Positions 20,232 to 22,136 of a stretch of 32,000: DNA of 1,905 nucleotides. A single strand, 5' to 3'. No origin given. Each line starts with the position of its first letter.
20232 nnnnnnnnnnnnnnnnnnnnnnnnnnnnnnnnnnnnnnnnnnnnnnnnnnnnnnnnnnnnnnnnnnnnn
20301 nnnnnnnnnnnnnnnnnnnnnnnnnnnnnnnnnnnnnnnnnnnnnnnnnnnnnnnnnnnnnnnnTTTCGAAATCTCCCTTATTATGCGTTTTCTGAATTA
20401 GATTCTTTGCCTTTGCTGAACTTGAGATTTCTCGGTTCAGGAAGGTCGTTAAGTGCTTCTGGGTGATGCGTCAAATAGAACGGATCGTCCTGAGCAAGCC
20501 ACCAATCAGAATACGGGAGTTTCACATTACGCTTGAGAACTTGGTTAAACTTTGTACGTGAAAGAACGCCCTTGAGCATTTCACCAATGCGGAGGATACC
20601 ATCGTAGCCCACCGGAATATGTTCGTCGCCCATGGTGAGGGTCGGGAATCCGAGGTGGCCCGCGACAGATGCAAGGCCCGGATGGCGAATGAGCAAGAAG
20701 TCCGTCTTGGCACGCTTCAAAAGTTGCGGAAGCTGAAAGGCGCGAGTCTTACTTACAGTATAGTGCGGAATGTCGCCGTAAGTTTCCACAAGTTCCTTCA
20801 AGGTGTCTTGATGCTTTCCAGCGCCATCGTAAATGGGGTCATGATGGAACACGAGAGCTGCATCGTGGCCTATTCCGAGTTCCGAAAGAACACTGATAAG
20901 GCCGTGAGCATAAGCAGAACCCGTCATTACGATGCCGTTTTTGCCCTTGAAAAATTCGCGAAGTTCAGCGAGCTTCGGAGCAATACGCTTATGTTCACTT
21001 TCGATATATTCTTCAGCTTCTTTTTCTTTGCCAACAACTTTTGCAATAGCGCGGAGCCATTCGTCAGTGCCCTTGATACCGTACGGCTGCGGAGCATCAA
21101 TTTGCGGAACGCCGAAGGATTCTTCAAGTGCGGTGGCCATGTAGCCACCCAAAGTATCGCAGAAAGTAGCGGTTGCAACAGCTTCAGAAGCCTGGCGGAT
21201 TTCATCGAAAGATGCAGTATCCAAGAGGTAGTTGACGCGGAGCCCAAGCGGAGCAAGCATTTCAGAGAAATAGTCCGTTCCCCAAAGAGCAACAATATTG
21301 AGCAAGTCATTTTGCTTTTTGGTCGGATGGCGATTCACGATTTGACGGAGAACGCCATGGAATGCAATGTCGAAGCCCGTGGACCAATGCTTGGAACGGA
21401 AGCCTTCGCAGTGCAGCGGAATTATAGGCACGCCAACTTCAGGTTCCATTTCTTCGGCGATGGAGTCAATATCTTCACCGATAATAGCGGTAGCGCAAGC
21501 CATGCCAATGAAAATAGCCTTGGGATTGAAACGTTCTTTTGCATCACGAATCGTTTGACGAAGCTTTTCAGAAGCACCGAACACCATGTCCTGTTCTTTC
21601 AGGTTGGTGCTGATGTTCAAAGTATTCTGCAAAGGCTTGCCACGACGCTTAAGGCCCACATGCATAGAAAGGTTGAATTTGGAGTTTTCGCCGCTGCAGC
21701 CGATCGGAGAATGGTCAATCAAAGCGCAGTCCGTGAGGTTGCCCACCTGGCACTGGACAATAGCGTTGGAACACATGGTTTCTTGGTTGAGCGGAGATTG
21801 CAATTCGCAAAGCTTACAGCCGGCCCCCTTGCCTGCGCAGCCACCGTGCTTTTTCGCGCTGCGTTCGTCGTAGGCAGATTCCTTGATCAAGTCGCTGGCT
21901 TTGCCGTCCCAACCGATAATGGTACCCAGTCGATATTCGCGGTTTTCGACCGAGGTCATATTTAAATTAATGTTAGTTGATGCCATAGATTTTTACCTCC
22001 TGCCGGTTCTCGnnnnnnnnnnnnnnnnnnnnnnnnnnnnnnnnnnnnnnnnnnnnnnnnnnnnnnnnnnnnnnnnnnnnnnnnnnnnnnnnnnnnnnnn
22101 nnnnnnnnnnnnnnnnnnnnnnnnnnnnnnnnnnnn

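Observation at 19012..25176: Nitrogenase-like set 2 (H-alpha-beta) is divergent from a NifX-like, GNAT and CysK-like operon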

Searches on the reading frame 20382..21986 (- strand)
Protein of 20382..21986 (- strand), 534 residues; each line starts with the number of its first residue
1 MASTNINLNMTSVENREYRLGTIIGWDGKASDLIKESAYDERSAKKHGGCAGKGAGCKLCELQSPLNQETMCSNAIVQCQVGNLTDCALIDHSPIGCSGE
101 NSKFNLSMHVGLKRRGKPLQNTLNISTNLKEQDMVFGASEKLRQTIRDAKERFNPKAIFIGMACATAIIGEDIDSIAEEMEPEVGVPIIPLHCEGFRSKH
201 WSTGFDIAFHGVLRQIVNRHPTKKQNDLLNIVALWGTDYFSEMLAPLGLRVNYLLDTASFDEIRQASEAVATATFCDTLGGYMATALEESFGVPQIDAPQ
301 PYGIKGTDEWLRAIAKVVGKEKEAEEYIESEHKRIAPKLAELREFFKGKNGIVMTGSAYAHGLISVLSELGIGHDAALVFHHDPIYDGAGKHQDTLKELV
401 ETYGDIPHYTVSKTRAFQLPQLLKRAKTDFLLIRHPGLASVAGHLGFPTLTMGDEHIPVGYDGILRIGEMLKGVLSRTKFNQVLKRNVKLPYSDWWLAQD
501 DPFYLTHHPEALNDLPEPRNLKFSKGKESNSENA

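Call 4: search_protein_families(library=pfam, proteins=[window:20382-21986:-], max_evalue=0.01)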
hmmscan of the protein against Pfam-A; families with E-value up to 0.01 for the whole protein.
window:20382-21986:- (534 aa): 1 family
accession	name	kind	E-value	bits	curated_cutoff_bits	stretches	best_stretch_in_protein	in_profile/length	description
PF00148.24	Oxidored_nitro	-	4.9e-73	246.7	28.6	1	77-472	6-395/399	Nitrogenase component 1 type Oxidoreductase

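Call 7: search_protein_families(library=ncbifam, proteins=[window:20382-21986:-], max_evalue=0.001)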
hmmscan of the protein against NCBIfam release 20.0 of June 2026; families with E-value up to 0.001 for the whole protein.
window:20382-21986:- (534 aa): 19 families
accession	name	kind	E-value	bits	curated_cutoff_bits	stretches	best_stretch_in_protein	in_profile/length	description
TIGR01283.1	nifE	equivalog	6.6e-48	163.4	505.1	1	33-472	8-442/459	nitrogenase iron-molybdenum cofactor biosynthesis protein NifE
TIGR01862.1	N2-ase-Ialpha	subfamily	3.6e-47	161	486.05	1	81-391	46-363/444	nitrogenase component I subunit alpha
TIGR01282.1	nifD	equivalog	4e-40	137.9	653.55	1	81-423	60-408/466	nitrogenase molybdenum-iron protein alpha chain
TIGR01284.1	alt_nitrog_alph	subfamily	1.5e-34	119.3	512.8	1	81-376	56-354/457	nitrogenase subunit alpha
NF011047.0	PRK14477.1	equivalog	2.2e-33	115.2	1229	1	38-465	6-428/917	bifunctional nitrogenase iron-molybdenum cofactor biosynthesis protein NifEN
TIGR01860.1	VNFD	equivalog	1e-23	83.7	823.1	1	81-371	58-351/461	nitrogenase vanadium-iron protein, alpha chain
TIGR01278.1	DPOR_BchB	equivalog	1.4e-22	80.2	490.35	1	125-372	57-316/512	ferredoxin:protochlorophyllide reductase (ATP-dependent) subunit B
TIGR01861.1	ANFD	equivalog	8e-22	77.4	873.8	1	84-370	62-351/513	nitrogenase iron-iron protein, alpha chain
TIGR02932.1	vnfK_nitrog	equivalog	2.6e-20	72.7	873.95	2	260-347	222-307/457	V-containing nitrogenase subunit beta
NF002768.0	PRK02842.1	equivalog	7.9e-19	67.8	324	1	129-360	69-299/423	ferredoxin:protochlorophyllide reductase (ATP-dependent) subunit N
TIGR01279.1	DPOR_bchN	equivalog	2.4e-16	59.7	419.95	1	128-357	57-283/407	ferredoxin:protochlorophyllide reductase (ATP-dependent) subunit N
TIGR02931.1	anfK_nitrog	equivalog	1.3e-15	57.1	853.85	1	72-322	19-287/461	Fe-only nitrogenase subunit beta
TIGR01286.1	nifK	equivalog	1.2e-14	53.7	427.3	2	125-234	113-228/516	nitrogenase molybdenum-iron protein subunit beta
NF002789.0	PRK02910.1-3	equivalog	4.8e-14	52.1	509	1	123-322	55-257/535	ferredoxin:protochlorophyllide reductase (ATP-dependent) subunit B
TIGR03282.1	methan_mark_13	equivalog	9.3e-14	51.2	268.4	1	125-196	46-116/352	Ni-sirohydrochlorin a,c-diamide reductive cyclase catalytic subunit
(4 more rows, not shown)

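Call 8: search_solved_structures(query=window:20382-21986:-, max_evalue=0.001, show_alignments=2)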
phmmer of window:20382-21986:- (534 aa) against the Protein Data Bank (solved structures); distinct sequences matched with E-value up to 0.001: 70 (the best 60 are shown).
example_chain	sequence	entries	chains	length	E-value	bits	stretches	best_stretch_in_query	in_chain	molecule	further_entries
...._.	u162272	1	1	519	4.8e-183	613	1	6-507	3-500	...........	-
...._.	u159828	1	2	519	1.5e-182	611.4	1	7-507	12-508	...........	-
9p1x_A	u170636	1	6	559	2e-36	129.2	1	81-389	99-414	Nitrogenase protein alpha chain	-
4wn9_A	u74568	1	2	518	2.4e-31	112.4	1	81-411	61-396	Nitrogenase molybdenum-iron protein alpha chain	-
5vpw_A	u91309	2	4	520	2.5e-31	112.4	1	81-411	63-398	Nitrogenase molybdenum-iron protein alpha chain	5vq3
1mio_A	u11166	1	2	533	2.6e-31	112.3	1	81-411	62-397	NITROGENASE MOLYBDENUM IRON PROTEIN (ALPHA CHAIN)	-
4wes_A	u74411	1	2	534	2.7e-31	112.2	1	81-411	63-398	Nitrogenase molybdenum-iron protein alpha chain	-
9i0g_A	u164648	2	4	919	1.8e-28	102.9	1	54-378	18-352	Nitrogenase iron-molybdenum cofactor biosynthesis protein NifE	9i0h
9spz_A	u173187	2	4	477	1.9e-25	92.9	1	70-392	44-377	Nitrogenase protein alpha chain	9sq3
9ian_A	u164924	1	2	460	1.1e-22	83.8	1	68-373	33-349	Nitrogenase iron-molybdenum cofactor biosynthesis protein NifE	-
9iao_A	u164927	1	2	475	1.3e-22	83.6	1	68-373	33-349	Nitrogenase iron-molybdenum cofactor biosynthesis protein NifE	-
9onj_A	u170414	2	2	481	1.3e-22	83.6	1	68-373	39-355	Nitrogenase iron-molybdenum cofactor biosynthesis protein NifE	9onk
3pdi_A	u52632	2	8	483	1.3e-22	83.6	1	68-373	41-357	Nitrogenase MoFe cofactor biosynthesis protein NifE | Nitrogenase iron-molybdenum cofactor biosynthesis protein NifE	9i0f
9hbc_A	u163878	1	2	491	2.3e-22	82.7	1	82-421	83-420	MoFe nitrogenase subunit D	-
5n6y_A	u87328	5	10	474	2.9e-21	79.1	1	84-375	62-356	Nitrogenase vanadium-iron protein alpha chain | Nitrogenase protein alpha chain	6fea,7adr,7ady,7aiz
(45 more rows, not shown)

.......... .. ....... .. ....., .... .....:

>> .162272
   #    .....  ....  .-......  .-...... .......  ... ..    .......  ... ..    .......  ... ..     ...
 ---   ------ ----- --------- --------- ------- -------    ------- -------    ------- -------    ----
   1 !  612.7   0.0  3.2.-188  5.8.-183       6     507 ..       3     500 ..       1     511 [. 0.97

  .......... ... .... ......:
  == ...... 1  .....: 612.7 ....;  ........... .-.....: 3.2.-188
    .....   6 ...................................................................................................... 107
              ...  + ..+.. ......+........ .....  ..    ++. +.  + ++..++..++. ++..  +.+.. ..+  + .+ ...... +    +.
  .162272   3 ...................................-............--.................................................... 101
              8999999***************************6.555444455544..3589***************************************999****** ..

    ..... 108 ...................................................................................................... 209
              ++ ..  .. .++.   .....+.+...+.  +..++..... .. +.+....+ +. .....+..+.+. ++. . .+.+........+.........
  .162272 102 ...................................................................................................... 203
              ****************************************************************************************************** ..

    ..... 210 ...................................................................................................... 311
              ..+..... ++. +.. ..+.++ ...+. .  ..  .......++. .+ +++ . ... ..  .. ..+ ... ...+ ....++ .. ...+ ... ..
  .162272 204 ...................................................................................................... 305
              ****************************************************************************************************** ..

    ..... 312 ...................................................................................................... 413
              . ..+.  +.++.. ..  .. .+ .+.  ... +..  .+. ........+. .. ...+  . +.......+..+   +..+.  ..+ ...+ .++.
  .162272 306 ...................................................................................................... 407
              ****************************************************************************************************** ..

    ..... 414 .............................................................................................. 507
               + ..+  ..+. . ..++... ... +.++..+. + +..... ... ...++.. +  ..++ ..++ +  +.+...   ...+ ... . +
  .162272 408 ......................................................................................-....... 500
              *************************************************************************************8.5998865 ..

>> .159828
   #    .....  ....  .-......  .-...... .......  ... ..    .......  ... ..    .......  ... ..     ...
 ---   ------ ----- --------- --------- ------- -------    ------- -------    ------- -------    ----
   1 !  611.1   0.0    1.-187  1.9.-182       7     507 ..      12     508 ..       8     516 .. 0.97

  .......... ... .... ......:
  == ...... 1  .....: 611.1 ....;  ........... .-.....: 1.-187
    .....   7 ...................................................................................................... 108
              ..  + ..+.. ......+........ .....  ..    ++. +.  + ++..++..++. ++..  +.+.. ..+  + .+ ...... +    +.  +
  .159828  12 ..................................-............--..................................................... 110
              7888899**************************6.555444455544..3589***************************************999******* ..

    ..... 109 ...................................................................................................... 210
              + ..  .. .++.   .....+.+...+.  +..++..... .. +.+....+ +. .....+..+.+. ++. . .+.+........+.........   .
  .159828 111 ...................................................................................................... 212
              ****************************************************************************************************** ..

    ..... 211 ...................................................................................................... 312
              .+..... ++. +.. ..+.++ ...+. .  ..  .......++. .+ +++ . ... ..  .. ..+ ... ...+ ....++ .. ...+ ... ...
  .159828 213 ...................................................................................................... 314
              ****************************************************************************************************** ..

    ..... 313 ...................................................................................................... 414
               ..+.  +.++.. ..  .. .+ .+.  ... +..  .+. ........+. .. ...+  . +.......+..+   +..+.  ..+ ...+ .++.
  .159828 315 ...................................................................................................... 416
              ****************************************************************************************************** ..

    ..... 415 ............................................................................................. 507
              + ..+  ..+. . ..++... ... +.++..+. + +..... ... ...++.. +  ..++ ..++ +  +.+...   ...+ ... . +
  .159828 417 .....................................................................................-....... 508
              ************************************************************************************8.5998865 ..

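Call 21: find_homologous_proteins(query=window:20382-21986:-, max_evalue=1e-30)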
Query window:20382-21986:- (534 aa): 514 proteins with E <= 1e-30 among 8000 candidates; the best 120 are listed.
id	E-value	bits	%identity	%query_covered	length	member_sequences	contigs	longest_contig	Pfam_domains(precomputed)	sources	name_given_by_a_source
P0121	0.0e+0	1215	98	100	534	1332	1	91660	PF00148.25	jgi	jgi:nitrogenase molybdenum-iron protein alpha chain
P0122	0.0e+0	1084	87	100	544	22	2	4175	PF00148.25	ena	-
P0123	0.0e+0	1072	87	97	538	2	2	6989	PF00148.25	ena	-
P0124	0.0e+0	1060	84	99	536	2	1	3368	PF00148.25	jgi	jgi:nitrogenase molybdenum-iron protein alpha chain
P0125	0.0e+0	1050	84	97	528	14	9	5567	PF00148.25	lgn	-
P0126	0.0e+0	1046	83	99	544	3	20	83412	PF00148.25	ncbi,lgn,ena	-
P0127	0.0e+0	1037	86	96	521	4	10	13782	PF00148.25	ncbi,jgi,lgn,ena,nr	ncbi:MAG TPA: nitrogenase component 1 [Paludibacteraceae bacterium]|nr:nitrogenase component 1 [Palu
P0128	0.0e+0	1016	82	96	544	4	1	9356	PF00148.25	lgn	-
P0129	2.5e-297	1005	83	95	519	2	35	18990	PF00148.25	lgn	-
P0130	1.4e-295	999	83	96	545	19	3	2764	PF00148.25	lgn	-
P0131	2.2e-294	995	81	96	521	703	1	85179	PF00148.25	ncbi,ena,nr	ncbi:MAG: nitrogenase [Prevotella sp.]|nr:nitrogenase [Prevotella sp.]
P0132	1.2e-292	990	80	97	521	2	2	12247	PF00148.25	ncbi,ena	-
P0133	2.3e-292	989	81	94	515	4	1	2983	PF00148.25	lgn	-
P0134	7.7e-285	964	79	96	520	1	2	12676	PF00148.25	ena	-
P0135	4.1e-280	948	77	96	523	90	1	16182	PF00148.25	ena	-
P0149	2.4e-248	843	70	96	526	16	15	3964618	PF00148.25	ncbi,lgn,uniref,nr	ncbi:nitrogenase component 1 [Clostridium kluyveri]|uniref:NifD2 n=2 Tax=Clostridium kluyveri TaxID=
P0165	2.6e-241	820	68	96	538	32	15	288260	PF00148.25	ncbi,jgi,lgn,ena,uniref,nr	ncbi:nitrogenase molybdenum-iron protein alpha chain [Succinivibrio dextrinosolvens DSM 3072]|uniref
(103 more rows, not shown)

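Call 24: find_related_loci(query=A1, collection=genome_contigs, flank=10000)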
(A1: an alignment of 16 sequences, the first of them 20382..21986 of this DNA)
Query A1 (534 aa) in genome_contigs; peptide patterns used: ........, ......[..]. (x = any residue, [..] = any of these).
411 stretches matched a pattern; 400 encode a relative of the query (tblastn E <= 1e-3); the best 80 are kept; 80 distinct loci.
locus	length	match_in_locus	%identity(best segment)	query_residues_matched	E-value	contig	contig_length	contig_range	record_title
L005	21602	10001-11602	99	1-534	0e+0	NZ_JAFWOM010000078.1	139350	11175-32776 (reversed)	MAG: Fibrobacter sp. isolate RGIG5926 Sheep_Omasum-1__c535519, whole genome shotgun sequence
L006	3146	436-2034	99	1-534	0e+0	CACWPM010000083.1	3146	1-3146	MAG: Fibrobacter succinogenes isolate RUG10790 genome assembly, contig: RUG10790_asm_83, whole genome shotgun sequence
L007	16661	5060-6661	98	1-534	0e+0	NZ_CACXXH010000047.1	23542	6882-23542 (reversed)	MAG: Fibrobacter succinogenes isolate RUG11683, whole genome shotgun sequence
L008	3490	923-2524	98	1-534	0e+0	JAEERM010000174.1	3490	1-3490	MAG: Fibrobacter sp. isolate Tb.RUG.359 NODE_140774_length_3490_cov_12.147785, whole genome shotgun sequence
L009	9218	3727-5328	98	1-534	0e+0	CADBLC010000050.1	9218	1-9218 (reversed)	MAG: Fibrobacter succinogenes isolate RUG14062 genome assembly, contig: RUG14062_asm_50, whole genome shotgun sequence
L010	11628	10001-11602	98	1-534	0e+0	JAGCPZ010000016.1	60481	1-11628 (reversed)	MAG: Fibrobacter sp. isolate RGIG10017 Yak_Reticulum-5__c200928, whole genome shotgun sequence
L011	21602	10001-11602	98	1-534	0e+0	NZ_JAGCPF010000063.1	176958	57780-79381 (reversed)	MAG: Fibrobacter sp. isolate RGIG9997 Yak_Reticulum-4__c814952, whole genome shotgun sequence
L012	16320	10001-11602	98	1-534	0e+0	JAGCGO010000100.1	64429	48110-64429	MAG: Fibrobacter sp. isolate RGIG9772 Yak_Omasum-5__c953258, whole genome shotgun sequence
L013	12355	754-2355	96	1-534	0e+0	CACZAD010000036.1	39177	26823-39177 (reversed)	MAG: Fibrobacter succinogenes isolate RUG12439 genome assembly, contig: RUG12439_asm_36, whole genome shotgun sequence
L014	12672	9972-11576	97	1-534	0e+0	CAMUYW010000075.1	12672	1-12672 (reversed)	MAG TPA_asm: uncultured Fibrobacter sp. isolate SRR8387721_bin.20_metaWRAP_v1.3_MAG genome assembly, contig: ERZ14209545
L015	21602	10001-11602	96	1-534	0e+0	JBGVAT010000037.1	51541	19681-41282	MAG: Fibrobacter sp. isolate ruminal_MAG_424 ruminal_MAG_424_contig_0037, whole genome shotgun sequence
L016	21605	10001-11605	96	1-532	0e+0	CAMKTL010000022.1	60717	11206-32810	MAG: uncultured Fibrobacter sp. isolate SRR12081295_bin.74_metaWRAP_v1.3_MAG genome assembly, contig: ERZ12289769.582, w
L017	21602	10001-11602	95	1-534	0e+0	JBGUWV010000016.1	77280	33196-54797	MAG: Fibrobacter sp. isolate ruminal_MAG_69 ruminal_MAG_69_contig_0016, whole genome shotgun sequence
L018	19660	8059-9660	95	1-534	0e+0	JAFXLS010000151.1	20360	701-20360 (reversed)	MAG: Fibrobacter sp. isolate RGIG6529 Sheep_Reticulum-2__c675807, whole genome shotgun sequence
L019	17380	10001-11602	95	1-534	0e+0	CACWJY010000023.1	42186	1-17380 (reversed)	MAG: Fibrobacter succinogenes isolate RUG10650 genome assembly, contig: RUG10650_asm_23, whole genome shotgun sequence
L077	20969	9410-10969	69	1-513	0e+0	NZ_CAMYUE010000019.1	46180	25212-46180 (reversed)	MAG: uncultured Ruminococcus sp. isolate SRR10912537_bin.36_metaWRAP_v1.3_MAG ERZ14210012.170, whole genome shotgun sequ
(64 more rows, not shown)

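Call 48: search_protein_families(library=pfam, proteins=[L077:6697-7551:+, L077:7539-8033:+, L077:8341-9261:+, L077:5240-6622:-, L077:3770-4957:-, L077:16021-17199:+], max_evalue=0.001)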
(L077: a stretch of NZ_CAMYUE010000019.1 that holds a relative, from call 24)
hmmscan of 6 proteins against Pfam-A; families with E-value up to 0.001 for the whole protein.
L077:6697-7551:+ (284 aa): 1 family
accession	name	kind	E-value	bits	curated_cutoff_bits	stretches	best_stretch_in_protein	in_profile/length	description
PF00899.27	ThiF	-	1.2e-42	146.1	28.1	1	42-282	5-203/238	ThiF family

L077:7539-8033:+ (164 aa): 5 families
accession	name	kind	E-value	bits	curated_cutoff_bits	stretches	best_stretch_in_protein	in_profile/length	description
PF13527.13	Acetyltransf_9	-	1.1e-11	45.3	25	1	89-141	74-124/127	Acetyltransferase (GNAT) domain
PF00583.31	Acetyltransf_1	-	5.5e-11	43.2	20.7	1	16-141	3-116/116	Acetyltransferase (GNAT) family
PF13508.13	Acetyltransf_7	-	4e-09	37.1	27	1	50-142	8-83/84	Acetyltransferase (GNAT) domain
PF13673.13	Acetyltransf_10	-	2.8e-07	31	23.6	1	93-162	57-127/128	Acetyltransferase (GNAT) domain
PF14542.12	Acetyltransf_CG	-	0.0004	20.9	30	1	83-128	20-64/80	GCN5-related N-acetyl-transferase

L077:8341-9261:+ (306 aa): 2 families
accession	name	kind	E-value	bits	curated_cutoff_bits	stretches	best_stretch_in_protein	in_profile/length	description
PF00126.33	HTH_1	-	7.1e-16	58.4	26.6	1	3-62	1-60/60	Bacterial regulatory helix-turn-helix protein, lysR family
PF03466.25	LysR_substrate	-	9.3e-12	45.2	28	1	119-302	36-208/209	LysR substrate binding domain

L077:5240-6622:- (460 aa): 1 family
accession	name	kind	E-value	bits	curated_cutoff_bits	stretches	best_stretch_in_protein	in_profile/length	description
PF04107.18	GCS2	-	0.00094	19.1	21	0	89-162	45-118/291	Glutamate-cysteine ligase family 2(GCS2)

L077:3770-4957:- (395 aa): 3 families
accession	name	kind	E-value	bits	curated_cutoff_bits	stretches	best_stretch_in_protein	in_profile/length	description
PF02773.21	S-AdoMet_synt_C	-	8.6e-67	223.8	25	1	239-378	1-138/138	S-adenosylmethionine synthetase, C-terminal domain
PF02772.21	S-AdoMet_synt_M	-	2.5e-48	163.6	29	1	120-237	1-120/120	S-adenosylmethionine synthetase, central domain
PF00438.25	S-AdoMet_synt_N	-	6e-41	139.4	33.1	1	3-101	1-99/99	S-adenosylmethionine synthetase, N-terminal domain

L077:16021-17199:+ (392 aa): 4 families
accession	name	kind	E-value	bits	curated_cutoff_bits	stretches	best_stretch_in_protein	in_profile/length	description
PF13379.11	NMT1_2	-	2.2e-23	83.8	24.7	1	70-302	2-242/252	NMT1-like family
PF09084.16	NMT1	-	6.6e-14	52.8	20.5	1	84-298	2-211/216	NMT1/THI5 like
PF12974.12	Phosphonate-bd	-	1.4e-06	28.3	27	1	101-245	27-172/242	ABC transporter, phosphonate, periplasmic substrate-binding protein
PF04069.17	OpuAC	-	1.3e-05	25.4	21.2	0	75-167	2-99/257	Substrate binding domain of ABC-type glycine betaine transport system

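Call 64: find_encoding_contigs(protein=P0149, flank=9000, max_places=1)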
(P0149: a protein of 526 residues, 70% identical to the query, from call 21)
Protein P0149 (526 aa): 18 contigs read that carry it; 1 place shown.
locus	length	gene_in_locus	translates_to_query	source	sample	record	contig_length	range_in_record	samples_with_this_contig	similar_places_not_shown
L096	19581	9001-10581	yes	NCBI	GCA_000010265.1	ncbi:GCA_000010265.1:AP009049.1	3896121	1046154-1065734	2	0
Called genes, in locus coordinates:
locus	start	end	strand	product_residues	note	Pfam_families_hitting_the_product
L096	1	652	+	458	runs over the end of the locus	PF05673:DUF815, PF13191:AAA_16 (faint), PF20720:nSTAND3 (weak), PF00004:AAA (weak)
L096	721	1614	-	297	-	PF09924:LPG_synthase_C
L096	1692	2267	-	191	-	PF13302:Acetyltransf_3, PF13420:Acetyltransf_4, PF00583:Acetyltransf_1, PF13508:Acetyltransf_7 (weak), PF13523:Acetyltransf_8 (weak)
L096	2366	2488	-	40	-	-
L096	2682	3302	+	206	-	PF02677:QueH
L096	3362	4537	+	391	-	PF00155:Aminotran_1_2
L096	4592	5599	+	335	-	PF06089:Asparaginase_II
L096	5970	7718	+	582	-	PF00664:ABC_membrane, PF00005:ABC_tran, PF02463:SMC_N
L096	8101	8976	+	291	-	PF10609:ParA (weak), PF00142:Fer4_NifH, PF01656:CbiA, PF02374:ArsA_ATPase (weak), PF13614:AAA_31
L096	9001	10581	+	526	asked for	PF00148:Oxidored_nitro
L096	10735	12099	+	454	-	PF00148:Oxidored_nitro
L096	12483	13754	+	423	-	PF04055:Radical_SAM, PF02579:Nitro_FeMo-Co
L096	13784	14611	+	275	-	PF00528:BPD_transp_1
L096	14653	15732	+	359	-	PF09084:NMT1, PF13379:NMT1_2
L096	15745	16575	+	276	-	PF00005:ABC_tran, PF13304:AAA_21 (faint)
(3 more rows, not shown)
